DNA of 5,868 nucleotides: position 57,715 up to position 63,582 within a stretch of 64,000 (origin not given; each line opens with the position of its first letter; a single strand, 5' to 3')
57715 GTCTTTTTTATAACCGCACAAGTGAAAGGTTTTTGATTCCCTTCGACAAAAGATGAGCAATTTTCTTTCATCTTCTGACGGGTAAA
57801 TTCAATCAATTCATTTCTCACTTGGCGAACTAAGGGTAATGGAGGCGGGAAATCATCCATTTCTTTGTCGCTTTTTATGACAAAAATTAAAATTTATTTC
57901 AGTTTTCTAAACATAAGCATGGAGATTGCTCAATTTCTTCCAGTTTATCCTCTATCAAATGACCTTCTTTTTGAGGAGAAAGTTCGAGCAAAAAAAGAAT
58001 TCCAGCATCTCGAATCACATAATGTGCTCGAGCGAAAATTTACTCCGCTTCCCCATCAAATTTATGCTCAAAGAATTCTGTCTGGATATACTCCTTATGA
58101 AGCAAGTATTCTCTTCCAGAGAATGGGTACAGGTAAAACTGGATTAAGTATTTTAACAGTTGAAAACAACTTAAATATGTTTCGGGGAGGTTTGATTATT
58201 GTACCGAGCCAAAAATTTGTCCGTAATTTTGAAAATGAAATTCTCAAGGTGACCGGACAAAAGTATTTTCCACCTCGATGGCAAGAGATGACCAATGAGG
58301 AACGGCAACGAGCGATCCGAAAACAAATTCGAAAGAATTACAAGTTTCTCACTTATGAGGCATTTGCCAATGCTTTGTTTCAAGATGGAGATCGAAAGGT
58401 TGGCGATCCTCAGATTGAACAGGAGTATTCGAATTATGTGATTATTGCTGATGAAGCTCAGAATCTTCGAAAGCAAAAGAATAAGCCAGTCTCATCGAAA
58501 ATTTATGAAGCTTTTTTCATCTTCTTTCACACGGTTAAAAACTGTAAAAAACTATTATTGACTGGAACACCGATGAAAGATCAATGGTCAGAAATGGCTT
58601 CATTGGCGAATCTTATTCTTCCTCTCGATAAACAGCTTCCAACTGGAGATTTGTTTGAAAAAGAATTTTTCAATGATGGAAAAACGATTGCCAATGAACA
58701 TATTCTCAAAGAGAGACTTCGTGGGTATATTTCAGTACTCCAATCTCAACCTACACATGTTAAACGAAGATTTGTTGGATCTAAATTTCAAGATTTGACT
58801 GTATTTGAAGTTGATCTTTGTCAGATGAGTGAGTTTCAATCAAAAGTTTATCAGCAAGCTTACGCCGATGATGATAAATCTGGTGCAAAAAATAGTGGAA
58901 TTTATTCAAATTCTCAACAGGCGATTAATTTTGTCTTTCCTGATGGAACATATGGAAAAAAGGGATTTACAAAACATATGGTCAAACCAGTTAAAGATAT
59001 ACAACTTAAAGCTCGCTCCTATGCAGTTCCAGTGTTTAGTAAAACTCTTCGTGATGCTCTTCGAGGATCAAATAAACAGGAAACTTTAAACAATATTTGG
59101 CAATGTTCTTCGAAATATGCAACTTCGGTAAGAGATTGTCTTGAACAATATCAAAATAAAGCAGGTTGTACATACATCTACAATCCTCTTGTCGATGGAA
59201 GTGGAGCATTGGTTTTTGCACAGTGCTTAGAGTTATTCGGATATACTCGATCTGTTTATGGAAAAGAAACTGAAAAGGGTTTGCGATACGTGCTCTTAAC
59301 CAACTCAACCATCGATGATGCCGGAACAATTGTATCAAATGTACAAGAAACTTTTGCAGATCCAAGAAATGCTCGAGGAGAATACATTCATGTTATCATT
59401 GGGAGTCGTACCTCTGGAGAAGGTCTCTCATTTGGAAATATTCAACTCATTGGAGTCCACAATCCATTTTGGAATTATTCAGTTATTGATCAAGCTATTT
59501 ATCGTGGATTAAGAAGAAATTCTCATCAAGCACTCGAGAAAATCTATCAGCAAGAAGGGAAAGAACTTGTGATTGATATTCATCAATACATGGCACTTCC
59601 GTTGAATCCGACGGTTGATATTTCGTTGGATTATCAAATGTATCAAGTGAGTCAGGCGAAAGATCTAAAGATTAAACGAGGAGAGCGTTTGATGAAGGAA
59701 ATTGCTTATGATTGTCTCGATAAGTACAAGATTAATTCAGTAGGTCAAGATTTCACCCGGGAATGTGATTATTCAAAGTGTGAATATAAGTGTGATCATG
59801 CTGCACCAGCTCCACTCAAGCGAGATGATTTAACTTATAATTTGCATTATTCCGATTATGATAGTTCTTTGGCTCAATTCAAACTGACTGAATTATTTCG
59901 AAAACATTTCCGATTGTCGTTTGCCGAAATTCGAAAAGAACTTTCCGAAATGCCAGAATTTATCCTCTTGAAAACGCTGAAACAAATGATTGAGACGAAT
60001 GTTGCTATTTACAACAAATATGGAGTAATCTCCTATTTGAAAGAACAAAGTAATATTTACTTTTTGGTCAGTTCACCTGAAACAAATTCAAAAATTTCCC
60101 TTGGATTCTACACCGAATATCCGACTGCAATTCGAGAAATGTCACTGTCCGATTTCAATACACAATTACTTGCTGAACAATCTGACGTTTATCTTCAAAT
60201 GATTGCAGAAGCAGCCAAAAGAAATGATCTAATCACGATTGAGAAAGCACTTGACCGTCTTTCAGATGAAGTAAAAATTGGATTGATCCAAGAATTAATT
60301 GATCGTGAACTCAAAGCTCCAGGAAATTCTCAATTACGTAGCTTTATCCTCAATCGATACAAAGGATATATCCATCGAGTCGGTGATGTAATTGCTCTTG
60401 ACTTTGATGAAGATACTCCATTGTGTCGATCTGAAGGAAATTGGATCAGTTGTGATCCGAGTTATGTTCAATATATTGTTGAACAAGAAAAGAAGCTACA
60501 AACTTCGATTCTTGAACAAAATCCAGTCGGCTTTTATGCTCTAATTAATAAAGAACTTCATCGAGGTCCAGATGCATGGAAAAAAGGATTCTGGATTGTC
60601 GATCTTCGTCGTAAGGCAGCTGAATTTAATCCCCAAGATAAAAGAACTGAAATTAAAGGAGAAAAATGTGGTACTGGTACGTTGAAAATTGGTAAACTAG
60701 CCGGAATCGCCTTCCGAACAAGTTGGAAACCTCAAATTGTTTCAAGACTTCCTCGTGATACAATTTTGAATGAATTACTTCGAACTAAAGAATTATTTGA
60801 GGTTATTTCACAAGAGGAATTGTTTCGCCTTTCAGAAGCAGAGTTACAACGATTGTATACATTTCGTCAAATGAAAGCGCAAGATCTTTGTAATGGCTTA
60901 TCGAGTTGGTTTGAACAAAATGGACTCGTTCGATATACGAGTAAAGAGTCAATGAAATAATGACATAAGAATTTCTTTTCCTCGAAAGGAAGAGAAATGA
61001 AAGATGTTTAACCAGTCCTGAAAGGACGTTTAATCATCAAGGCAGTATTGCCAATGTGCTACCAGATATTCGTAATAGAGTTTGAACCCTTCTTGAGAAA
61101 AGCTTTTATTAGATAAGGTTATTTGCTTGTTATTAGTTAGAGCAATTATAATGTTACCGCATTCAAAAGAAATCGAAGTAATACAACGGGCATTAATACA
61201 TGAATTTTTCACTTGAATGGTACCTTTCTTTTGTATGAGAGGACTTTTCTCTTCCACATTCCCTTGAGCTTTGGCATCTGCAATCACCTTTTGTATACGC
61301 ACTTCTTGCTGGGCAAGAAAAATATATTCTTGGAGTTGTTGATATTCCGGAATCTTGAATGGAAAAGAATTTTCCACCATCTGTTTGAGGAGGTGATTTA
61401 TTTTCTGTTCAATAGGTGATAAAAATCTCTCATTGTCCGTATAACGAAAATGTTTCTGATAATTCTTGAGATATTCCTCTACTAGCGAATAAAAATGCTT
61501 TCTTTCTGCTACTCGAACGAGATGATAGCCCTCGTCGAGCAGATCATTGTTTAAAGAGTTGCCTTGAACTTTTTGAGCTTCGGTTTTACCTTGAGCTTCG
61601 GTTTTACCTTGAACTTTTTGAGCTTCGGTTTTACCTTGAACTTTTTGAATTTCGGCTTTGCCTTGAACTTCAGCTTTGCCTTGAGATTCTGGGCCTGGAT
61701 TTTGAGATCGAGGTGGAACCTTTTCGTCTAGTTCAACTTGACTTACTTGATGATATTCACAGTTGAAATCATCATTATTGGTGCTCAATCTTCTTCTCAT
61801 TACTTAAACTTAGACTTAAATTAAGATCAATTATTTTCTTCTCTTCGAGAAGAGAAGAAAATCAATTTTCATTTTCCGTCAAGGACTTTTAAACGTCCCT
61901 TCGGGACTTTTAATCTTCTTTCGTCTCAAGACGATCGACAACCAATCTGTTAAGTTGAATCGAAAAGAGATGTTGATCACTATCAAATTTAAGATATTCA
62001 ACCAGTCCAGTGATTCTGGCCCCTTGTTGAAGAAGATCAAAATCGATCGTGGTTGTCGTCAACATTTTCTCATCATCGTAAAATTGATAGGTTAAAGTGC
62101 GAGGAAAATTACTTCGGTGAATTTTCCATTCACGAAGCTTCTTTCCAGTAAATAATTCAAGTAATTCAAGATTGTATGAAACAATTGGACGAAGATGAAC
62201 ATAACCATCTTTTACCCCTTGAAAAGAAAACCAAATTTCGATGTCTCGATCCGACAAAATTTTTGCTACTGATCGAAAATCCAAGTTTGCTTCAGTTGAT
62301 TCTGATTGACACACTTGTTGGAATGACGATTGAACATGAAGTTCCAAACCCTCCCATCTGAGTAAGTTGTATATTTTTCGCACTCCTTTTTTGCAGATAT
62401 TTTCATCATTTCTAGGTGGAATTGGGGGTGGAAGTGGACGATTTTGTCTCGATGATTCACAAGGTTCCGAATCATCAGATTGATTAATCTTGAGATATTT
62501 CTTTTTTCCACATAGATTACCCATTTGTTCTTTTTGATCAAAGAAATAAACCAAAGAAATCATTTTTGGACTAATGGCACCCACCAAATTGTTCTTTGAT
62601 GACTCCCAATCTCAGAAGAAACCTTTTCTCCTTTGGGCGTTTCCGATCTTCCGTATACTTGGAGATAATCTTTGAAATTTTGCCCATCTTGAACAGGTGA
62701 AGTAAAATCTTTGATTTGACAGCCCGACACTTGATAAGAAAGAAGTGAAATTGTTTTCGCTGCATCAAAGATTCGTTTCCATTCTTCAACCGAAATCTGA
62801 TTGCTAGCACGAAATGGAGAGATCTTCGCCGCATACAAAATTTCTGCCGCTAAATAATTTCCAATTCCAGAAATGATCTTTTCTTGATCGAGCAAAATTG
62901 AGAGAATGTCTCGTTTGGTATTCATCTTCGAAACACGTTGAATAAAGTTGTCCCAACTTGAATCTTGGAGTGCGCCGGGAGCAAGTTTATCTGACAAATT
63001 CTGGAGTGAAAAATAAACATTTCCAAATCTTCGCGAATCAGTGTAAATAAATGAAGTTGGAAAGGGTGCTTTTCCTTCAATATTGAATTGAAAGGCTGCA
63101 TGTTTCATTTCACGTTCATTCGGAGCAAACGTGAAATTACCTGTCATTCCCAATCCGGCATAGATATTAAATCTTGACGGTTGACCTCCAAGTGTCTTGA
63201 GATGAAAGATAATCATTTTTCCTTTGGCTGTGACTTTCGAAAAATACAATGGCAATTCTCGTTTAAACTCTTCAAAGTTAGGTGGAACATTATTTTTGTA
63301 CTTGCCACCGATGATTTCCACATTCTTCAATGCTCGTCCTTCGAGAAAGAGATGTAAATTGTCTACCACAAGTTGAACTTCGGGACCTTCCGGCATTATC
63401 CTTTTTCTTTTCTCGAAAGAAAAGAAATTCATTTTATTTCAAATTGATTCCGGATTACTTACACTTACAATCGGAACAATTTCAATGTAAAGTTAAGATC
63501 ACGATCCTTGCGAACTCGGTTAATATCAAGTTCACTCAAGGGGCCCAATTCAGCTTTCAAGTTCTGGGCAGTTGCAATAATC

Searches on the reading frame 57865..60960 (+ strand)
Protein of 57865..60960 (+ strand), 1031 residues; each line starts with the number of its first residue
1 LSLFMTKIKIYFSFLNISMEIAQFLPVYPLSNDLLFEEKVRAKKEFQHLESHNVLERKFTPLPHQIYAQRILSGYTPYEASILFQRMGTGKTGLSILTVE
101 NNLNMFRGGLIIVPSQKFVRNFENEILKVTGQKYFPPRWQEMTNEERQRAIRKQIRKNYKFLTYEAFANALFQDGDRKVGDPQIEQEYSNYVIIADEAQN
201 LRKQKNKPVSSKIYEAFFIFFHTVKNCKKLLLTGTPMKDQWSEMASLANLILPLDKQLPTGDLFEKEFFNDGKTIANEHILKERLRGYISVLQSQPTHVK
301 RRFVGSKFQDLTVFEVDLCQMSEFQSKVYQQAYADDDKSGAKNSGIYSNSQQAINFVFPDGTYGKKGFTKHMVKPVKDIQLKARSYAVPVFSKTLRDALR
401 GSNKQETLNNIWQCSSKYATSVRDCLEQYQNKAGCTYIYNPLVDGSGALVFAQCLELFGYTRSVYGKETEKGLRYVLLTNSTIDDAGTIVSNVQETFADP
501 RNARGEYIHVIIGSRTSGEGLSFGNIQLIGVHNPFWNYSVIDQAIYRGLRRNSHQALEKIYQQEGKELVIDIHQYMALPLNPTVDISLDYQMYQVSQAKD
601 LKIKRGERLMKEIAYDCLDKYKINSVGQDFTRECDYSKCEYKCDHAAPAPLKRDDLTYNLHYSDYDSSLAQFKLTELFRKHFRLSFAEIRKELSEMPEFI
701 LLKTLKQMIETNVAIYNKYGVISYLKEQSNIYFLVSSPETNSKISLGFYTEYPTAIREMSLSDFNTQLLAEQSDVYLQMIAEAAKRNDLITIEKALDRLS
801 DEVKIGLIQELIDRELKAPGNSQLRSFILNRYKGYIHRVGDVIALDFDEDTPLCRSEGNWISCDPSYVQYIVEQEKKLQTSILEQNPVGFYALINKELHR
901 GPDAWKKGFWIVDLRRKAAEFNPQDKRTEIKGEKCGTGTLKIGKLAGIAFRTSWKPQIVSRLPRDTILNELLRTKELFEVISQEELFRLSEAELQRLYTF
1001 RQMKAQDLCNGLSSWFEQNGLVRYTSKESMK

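Call 5: search_protein_families(library=pfam, proteins=[window:57865-60960:+])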
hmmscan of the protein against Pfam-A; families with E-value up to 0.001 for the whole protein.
window:57865-60960:+ (1031 aa): 2 families
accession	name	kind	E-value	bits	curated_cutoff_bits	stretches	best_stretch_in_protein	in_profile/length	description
PF00176.29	SNF2-rel_dom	-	1.3e-12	47.9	24.9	1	80-338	19-258/290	SNF2-related domain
PF00270.35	DEAD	-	0.00016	21.9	26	1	86-237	22-161/167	DEAD/DEAH box helicase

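Call 75: find_encoding_contigs(protein=window:57877-60960:+, flank=10000, max_places=2)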
Protein window:57877-60960:+ (1027 aa): no gene with exactly this product is on record in the collection.

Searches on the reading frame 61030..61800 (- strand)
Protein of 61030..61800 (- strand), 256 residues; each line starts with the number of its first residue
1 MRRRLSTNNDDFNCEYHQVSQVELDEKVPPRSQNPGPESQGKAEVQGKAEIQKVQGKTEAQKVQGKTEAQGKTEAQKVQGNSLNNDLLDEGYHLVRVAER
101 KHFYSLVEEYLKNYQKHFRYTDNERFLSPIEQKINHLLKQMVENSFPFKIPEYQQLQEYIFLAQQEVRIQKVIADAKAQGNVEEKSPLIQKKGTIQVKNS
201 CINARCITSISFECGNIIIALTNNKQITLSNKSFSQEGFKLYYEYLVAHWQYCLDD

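Call 33: search_protein_families(library=pfam, proteins=[window:61030-61800:-], max_evalue=0.01)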
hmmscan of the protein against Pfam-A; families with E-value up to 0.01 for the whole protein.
window:61030-61800:- (256 aa): 1 family
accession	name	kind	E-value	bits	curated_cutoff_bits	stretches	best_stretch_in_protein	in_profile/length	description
PF14022.11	DUF4238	-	0.00069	19.6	27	1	96-191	39-130/281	Protein of unknown function (DUF4238)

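Call 73: find_encoding_contigs(protein=window:61030-61800:-, flank=10000, max_places=2)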
Protein window:61030-61800:- (256 aa): no gene with exactly this product is on record in the collection.
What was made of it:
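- Tried and rejected: Exact-protein look-ups for 61030-61800 and 57877-60960 failed (calls 73, 75).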

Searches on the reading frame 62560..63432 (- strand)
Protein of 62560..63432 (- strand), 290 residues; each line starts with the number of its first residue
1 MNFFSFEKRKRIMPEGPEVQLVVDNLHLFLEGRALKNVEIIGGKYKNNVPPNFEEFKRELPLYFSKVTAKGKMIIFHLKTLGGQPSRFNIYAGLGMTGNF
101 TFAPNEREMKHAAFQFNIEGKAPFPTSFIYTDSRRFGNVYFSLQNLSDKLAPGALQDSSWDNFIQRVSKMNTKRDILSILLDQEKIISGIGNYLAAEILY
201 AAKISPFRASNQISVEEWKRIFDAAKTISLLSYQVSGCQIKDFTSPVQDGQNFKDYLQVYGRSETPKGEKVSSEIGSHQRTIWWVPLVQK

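Call 33: search_protein_families(library=pfam, proteins=[window:62560-63432:-], max_evalue=0.01)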
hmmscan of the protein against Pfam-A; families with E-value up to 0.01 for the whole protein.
window:62560-63432:- (290 aa): 3 families
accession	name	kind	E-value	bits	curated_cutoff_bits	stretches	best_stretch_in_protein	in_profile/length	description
PF01149.29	Fapy_DNA_glyco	-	5.3e-15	56.5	25.5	1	13-139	1-117/117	Formamidopyrimidine-DNA glycosylase N-terminal domain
PF06831.19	H2TH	-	2.9e-13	50.1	34.7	1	159-228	11-77/93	Formamidopyrimidine-DNA glycosylase H2TH domain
PF05833.16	NFACT_N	-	0.0073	15.6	31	1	148-228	166-239/456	NFACT N-terminal and middle domains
